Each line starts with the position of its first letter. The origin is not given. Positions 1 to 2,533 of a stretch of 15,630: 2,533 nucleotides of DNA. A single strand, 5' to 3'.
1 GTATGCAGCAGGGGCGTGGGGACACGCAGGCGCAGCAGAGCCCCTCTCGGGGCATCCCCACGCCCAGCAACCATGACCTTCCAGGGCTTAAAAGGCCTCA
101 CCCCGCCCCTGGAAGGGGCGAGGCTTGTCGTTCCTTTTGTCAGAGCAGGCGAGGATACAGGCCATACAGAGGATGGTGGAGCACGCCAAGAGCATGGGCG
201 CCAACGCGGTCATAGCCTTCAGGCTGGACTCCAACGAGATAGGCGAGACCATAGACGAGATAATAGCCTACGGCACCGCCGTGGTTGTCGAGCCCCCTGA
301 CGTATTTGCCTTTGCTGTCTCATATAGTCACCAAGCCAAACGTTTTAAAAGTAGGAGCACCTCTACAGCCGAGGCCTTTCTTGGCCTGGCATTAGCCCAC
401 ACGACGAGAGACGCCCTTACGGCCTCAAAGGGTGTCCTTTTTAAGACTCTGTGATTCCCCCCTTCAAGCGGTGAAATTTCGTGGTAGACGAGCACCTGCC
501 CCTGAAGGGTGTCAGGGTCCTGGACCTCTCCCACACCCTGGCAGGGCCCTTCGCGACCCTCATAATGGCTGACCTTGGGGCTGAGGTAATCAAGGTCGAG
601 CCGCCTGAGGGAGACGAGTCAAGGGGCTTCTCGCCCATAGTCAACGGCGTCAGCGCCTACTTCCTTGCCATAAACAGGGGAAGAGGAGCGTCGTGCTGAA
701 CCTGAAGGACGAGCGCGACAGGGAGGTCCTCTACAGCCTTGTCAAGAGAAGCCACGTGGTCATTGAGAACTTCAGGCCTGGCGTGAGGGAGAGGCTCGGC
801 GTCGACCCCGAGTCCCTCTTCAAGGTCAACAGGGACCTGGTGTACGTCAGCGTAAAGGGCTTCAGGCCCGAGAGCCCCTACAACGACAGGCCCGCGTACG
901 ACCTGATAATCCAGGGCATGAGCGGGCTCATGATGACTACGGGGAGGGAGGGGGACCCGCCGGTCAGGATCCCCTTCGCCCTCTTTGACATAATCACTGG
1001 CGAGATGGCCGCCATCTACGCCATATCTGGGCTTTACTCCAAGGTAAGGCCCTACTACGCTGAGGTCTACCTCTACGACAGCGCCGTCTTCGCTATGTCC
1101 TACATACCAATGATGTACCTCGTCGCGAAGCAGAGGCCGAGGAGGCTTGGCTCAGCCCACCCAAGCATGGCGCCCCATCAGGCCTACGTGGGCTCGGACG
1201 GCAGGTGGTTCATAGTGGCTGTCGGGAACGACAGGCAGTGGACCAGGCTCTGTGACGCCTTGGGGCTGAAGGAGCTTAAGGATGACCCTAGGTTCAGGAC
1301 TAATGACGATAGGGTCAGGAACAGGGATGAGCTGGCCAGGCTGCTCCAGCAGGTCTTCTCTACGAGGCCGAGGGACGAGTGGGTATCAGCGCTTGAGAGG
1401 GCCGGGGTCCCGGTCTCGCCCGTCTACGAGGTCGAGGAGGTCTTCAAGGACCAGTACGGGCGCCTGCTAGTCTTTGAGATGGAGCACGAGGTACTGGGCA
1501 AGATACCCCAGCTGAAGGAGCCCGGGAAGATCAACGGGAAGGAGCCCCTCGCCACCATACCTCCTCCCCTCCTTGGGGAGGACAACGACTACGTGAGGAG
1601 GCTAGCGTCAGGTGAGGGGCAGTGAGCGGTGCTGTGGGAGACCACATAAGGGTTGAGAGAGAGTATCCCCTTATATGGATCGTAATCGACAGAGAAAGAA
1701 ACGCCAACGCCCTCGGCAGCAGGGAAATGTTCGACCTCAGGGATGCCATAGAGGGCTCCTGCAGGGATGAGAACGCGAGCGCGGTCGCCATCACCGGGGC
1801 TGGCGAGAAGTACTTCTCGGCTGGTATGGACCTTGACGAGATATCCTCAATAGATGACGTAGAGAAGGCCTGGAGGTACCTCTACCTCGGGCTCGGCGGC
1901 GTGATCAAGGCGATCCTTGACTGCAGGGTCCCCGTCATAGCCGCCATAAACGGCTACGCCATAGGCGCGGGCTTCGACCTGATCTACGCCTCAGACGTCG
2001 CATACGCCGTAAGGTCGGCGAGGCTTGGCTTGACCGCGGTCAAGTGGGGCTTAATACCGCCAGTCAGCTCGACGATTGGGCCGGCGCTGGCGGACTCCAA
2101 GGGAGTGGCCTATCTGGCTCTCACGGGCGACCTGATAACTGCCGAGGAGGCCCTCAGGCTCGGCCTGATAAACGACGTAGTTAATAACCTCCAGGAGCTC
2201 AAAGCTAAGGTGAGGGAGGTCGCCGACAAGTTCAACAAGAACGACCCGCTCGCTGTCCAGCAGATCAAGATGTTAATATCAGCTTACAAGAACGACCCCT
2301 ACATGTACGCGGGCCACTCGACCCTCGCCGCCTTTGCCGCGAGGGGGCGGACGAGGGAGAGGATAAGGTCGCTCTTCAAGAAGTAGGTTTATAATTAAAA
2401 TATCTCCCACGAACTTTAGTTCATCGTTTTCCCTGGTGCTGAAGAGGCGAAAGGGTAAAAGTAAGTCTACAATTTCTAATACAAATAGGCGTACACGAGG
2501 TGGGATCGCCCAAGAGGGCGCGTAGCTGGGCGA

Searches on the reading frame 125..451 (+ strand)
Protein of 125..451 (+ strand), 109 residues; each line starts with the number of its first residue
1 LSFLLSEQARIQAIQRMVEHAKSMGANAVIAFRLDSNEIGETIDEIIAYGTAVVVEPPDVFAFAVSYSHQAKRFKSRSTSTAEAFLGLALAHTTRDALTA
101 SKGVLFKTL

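Call 61: search_protein_families(library=pfam, proteins=[window:125-451:+], max_evalue=0.01)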
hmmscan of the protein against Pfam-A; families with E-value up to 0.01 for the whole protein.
window:125-451:+ (109 aa): 2 families
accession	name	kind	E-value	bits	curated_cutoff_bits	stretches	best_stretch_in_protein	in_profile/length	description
PF01906.23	YbjQ_1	-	2.6e-16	60.5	23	1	7-55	55-103/103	Putative heavy-metal-binding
PF23025.1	YbjQ_2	-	5.1e-05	24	29.1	1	14-57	61-103/103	C2 domain-containing protein 5, YbjQ-like domain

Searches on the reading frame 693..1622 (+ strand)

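Call 61: search_protein_families(library=pfam, proteins=[window:693-1622:+], max_evalue=0.01)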
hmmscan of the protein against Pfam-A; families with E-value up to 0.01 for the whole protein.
window:693-1622:+ (310 aa): 1 family
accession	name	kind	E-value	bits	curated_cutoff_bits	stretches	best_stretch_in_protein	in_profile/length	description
PF02515.22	CoA_transf_3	-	4.2e-77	260.2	23.3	1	2-298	67-366/366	CoA-transferase family III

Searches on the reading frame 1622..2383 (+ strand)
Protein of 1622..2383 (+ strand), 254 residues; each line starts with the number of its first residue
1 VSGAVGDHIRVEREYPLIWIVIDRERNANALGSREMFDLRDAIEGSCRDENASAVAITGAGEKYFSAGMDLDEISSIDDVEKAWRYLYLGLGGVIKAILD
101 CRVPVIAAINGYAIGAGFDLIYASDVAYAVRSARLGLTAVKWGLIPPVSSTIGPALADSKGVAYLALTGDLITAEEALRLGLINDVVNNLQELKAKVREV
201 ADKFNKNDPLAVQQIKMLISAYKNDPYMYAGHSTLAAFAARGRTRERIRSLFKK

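Call 61: search_protein_families(library=pfam, proteins=[window:1622-2383:+], max_evalue=0.01)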
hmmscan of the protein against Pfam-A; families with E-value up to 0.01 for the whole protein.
window:1622-2383:+ (254 aa): 2 families
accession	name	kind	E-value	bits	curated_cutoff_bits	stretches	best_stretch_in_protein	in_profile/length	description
PF00378.25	ECH_1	-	5.1e-36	124.7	27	1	17-221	6-207/251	Enoyl-CoA hydratase/isomerase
PF16113.10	ECH_2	-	9.5e-22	78.4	27.2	1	19-236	3-216/335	Enoyl-CoA hydratase/isomerase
